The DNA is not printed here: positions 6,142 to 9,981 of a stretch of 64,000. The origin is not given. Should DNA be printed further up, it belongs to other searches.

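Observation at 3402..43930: Exact 90-bp DNA identity between two fibre genes 40.4 kb apart: recent inter-gene exchange of repeat modules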

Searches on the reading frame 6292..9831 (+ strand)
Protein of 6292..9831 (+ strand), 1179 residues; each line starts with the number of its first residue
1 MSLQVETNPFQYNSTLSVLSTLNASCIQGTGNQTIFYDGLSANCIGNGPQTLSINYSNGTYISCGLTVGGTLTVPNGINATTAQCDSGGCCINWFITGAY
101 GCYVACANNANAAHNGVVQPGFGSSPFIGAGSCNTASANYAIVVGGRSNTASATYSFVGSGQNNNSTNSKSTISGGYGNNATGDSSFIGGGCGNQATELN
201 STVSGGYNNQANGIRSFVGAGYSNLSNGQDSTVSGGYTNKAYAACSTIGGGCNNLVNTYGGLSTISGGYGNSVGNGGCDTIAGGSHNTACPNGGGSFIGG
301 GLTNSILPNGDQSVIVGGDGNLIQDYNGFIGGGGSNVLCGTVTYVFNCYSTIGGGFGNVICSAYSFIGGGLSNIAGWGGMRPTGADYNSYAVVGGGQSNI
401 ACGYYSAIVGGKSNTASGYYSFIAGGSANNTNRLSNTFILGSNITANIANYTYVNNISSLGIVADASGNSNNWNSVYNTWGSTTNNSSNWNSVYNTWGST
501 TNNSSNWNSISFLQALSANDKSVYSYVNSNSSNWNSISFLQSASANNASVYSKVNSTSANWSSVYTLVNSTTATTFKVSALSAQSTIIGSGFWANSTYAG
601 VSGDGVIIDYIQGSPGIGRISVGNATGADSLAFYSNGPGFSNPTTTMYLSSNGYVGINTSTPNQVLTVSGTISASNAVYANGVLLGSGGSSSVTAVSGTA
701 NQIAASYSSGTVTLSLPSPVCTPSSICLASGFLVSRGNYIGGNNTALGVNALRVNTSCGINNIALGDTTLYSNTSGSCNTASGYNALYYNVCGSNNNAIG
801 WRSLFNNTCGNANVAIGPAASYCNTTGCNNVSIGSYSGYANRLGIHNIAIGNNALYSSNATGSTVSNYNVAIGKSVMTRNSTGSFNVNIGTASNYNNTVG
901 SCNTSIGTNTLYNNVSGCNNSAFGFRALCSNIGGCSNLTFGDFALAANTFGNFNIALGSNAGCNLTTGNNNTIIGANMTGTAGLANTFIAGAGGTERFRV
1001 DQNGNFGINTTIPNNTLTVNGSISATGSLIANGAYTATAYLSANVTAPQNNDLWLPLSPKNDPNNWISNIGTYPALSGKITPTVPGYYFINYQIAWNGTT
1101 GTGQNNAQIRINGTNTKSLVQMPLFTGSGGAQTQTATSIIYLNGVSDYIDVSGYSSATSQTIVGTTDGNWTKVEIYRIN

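Call 10: search_protein_families(library=phrogs, proteins=[window:6292-9831:+])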
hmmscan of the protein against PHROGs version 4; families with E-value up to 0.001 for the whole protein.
window:6292-9831:+ (1179 aa): 3 families
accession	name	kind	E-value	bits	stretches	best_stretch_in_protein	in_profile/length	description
phrog_6002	-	head and packaging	9.8e-29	100.6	3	733-854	691-810/1183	virion structural protein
phrog_23837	-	head and packaging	4.5e-25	89.5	2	650-910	118-373/507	virion structural protein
phrog_4636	-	tail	4.1e-22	79.4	3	806-913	231-344/763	tail spike protein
